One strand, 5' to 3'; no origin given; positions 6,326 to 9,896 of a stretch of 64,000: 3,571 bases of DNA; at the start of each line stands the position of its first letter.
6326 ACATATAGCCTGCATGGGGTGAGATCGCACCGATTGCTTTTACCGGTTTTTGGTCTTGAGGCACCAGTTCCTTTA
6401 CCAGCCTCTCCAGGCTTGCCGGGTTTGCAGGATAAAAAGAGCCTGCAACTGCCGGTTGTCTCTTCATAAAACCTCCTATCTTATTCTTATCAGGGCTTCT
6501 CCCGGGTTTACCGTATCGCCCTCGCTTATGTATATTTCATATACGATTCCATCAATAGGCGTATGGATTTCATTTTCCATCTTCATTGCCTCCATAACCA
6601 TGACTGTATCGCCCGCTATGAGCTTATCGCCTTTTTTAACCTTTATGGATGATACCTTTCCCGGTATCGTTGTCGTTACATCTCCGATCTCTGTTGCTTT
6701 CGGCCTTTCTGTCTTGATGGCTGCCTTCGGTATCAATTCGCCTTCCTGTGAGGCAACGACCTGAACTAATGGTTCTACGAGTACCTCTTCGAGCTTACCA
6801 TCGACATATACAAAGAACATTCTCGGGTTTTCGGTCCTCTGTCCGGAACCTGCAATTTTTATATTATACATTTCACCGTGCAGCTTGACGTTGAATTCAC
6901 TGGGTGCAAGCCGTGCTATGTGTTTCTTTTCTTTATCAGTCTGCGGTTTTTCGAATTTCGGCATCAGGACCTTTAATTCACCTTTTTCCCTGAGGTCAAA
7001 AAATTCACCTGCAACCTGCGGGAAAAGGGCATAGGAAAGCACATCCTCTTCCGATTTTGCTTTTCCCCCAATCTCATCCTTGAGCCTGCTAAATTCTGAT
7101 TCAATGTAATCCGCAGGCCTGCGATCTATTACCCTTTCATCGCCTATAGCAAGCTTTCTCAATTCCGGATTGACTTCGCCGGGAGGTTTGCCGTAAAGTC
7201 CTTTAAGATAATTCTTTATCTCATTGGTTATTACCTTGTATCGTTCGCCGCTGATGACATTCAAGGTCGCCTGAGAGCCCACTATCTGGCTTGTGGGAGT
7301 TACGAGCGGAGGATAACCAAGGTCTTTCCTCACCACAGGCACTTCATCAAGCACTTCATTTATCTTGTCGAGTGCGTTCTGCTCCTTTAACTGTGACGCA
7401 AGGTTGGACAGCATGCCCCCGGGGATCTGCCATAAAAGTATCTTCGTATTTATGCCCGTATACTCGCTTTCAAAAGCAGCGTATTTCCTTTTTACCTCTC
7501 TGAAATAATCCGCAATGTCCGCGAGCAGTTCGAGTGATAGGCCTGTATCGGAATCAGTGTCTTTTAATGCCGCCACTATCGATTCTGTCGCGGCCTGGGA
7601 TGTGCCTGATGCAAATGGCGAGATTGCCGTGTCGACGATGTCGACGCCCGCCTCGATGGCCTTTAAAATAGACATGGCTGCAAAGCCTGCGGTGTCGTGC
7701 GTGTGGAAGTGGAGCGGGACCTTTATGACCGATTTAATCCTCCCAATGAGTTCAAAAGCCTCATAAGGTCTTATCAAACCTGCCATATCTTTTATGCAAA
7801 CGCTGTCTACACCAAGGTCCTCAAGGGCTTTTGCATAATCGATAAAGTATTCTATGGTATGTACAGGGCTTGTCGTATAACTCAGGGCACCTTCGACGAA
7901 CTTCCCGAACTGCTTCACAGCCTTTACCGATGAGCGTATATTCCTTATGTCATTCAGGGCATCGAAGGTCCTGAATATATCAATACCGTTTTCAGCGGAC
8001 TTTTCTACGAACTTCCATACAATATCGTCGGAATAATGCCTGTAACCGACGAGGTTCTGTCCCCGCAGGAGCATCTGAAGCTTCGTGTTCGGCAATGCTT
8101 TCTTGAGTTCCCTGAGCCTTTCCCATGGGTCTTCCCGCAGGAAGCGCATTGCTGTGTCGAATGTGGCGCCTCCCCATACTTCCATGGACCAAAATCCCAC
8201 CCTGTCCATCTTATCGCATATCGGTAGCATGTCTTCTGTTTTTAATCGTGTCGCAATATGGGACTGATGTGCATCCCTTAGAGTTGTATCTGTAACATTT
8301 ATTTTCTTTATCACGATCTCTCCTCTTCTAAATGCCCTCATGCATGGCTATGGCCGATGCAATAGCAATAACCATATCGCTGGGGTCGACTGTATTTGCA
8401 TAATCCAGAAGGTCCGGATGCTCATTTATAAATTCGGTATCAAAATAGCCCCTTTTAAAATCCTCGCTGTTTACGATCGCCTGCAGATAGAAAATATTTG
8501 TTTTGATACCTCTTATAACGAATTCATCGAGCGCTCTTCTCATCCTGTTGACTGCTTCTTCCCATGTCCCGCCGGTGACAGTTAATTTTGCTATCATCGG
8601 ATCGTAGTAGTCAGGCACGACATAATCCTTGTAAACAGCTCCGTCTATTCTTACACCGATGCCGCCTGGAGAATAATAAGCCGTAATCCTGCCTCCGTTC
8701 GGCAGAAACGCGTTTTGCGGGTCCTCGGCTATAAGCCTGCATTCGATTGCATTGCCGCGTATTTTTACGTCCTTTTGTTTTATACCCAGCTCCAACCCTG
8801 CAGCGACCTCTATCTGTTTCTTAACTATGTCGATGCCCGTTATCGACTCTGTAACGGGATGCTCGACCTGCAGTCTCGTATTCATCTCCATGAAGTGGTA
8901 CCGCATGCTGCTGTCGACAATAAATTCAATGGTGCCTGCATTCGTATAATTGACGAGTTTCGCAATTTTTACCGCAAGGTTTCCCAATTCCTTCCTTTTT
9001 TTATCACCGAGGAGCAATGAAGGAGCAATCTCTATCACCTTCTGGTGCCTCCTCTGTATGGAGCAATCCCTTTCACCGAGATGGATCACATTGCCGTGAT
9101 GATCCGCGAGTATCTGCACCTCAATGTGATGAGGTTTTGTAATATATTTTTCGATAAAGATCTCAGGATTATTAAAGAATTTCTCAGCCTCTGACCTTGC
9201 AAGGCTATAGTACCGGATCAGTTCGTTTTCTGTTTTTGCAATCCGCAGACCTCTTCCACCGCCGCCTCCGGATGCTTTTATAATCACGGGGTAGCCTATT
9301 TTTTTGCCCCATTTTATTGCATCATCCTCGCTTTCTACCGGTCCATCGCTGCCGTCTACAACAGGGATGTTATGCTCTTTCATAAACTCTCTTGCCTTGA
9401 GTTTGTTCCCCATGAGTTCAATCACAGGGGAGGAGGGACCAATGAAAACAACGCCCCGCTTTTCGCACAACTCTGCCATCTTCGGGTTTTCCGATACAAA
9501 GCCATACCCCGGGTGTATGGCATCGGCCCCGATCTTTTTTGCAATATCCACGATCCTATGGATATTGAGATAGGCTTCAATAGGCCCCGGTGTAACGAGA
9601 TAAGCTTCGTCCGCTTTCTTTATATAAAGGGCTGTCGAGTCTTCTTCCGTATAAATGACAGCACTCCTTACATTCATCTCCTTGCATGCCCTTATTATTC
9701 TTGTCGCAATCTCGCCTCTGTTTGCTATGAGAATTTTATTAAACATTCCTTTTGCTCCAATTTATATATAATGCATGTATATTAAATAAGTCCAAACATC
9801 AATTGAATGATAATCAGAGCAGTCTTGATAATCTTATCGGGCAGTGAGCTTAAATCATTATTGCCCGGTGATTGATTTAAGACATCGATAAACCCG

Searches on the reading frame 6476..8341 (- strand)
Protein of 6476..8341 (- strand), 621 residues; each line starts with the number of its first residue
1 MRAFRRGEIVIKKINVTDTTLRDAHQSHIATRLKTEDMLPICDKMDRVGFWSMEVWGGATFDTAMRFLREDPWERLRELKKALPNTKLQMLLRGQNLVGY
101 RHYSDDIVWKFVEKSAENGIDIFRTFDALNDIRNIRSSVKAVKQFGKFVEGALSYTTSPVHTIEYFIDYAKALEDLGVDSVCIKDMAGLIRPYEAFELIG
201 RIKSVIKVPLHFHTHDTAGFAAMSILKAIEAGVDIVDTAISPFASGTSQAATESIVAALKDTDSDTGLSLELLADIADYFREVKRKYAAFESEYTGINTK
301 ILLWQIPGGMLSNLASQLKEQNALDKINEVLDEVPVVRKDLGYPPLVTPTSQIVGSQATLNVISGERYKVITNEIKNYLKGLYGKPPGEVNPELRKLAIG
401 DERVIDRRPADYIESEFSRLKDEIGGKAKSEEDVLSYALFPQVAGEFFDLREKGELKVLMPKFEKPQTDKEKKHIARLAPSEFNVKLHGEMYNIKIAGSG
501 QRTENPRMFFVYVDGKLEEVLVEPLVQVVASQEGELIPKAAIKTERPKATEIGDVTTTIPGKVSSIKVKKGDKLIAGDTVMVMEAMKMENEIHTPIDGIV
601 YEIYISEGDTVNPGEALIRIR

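Call 59: search_protein_families(library=ncbifam, proteins=[window:6476-8341:-], max_evalue=1e-10)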
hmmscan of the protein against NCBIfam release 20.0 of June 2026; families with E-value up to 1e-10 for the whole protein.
window:6476-8341:- (621 aa): 23 families
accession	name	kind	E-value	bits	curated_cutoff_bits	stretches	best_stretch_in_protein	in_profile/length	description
NF006761.0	PRK09282.1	domain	2.2e-268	891.6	402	1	12-621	2-590/591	pyruvate carboxylase subunit B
TIGR01108.1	oadA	equivalog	2.3e-246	818.8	756.5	1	16-617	1-582/582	sodium-extruding oxaloacetate decarboxylase subunit alpha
NF010643.0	PRK14040.1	subfamily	2.7e-221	736.1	892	1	11-620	4-594/595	oxaloacetate decarboxylase subunit alpha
NF008985.0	PRK12331.1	equivalog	1.5e-211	703.2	718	1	12-460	2-453/465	oxaloacetate decarboxylase subunit alpha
NF010645.0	PRK14042.1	equivalog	9.5e-208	691.7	1182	1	13-620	3-593/596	pyruvate carboxylase subunit B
NF010644.0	PRK14041.1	equivalog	6.8e-198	658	734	1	13-460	2-449/467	pyruvate carboxylase subunit B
NF008984.0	PRK12330.1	equivalog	1.4e-182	608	827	1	12-497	4-497/500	methylmalonyl-CoA carboxytransferase subunit 5S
NF009231.0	PRK12581.1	equivalog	4.5e-166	553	954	1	11-449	10-451/468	oxaloacetate decarboxylase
NF009554.0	PRK12999.1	equivalog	6e-153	511.2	965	1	12-620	532-1145/1147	pyruvate carboxylase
TIGR01235.1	pyruv_carbox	equivalog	1.3e-134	450.1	1114.45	1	12-619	529-1141/1143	pyruvate carboxylase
NF006049.0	PRK08195.1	subfamily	2.7e-21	76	229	1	12-280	6-266/344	4-hyroxy-2-oxovalerate/4-hydroxy-2-oxopentanoic acid aldolase,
NF004173.0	PRK05641.1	equivalog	7.7e-21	75.3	199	1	477-620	19-152/153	putative acetyl-CoA carboxylase biotin carboxyl carrier protein subunit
TIGR03217.1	4OH_2_O_val_ald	equivalog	1.6e-19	70.3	286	1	12-279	1-260/334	4-hydroxy-2-oxovalerate aldolase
NF002085.0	PRK00915.1-2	subfamily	1.4e-17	63.6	517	1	133-278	125-269/504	2-isopropylmalate synthase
TIGR02090.1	LEU1_arch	subfamily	1.9e-17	63.4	484.75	1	135-278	114-256/363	isopropylmalate/citramalate/homocitrate synthases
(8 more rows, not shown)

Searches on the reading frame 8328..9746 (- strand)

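Call 59: search_protein_families(library=ncbifam, proteins=[window:8328-9746:-], max_evalue=1e-10)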
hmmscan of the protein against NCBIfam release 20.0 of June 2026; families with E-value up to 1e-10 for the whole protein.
window:8328-9746:- (472 aa): 16 families
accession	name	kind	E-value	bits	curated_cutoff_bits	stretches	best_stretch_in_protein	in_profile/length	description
NF005525.0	PRK07178.1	equivalog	1.7e-200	666.7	768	1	1-472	1-471/471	acetyl-CoA carboxylase biotin carboxylase subunit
NF009554.0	PRK12999.1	equivalog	1.9e-196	655.2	965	1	1-460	4-472/1147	pyruvate carboxylase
NF006406.0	PRK08654.1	equivalog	4.4e-194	645.6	739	1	1-449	1-449/499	acetyl-CoA carboxylase biotin carboxylase subunit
NF006367.0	PRK08591.1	subfamily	3.1e-190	632.7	597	1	1-443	1-444/451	acetyl-CoA carboxylase biotin carboxylase subunit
NF004085.0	PRK05586.1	equivalog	3.4e-184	612.9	723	1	1-442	1-443/448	acetyl-CoA carboxylase biotin carboxylase subunit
TIGR00514.1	accC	equivalog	2.8e-183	609.8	626.5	1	1-443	1-444/449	acetyl-CoA carboxylase biotin carboxylase subunit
NF006287.0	PRK08463.1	equivalog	1.1e-179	598.3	775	1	1-466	1-471/479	acetyl-CoA carboxylase subunit A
TIGR01235.1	pyruv_carbox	equivalog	9.4e-178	593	1114.45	1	4-455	1-463/1143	pyruvate carboxylase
NF006286.0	PRK08462.1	equivalog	8.8e-162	539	740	1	3-443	5-444/445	acetyl-CoA carboxylase biotin carboxylase subunit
NF009471.0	PRK12833.1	equivalog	2.5e-150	501.1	686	1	3-442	6-446/467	acetyl-CoA carboxylase biotin carboxylase subunit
TIGR02712.1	urea_carbox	equivalog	7.8e-146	487.6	1303.85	1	2-443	1-442/1201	urea carboxylase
TIGR01369.1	CPSaseII_lrg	equivalog_domain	1.6e-18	65.8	1027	1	93-320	106-330/1052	carbamoyl-phosphate synthase (glutamine-hydrolyzing) large subunit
NF053643.1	Ddl_archaea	equivalog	2.9e-17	62.7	500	1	21-317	18-297/367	putative pseudomurein biosynthesis ATP-grasp protein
NF003671.0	PRK05294.1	equivalog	5.5e-17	60.7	599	1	95-321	109-333/1058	carbamoyl-phosphate synthase large subunit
TIGR00768.1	rimK_fam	subfamily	1.1e-13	51.3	143.4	0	16-210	15-178/276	RimK family alpha-L-glutamate ligase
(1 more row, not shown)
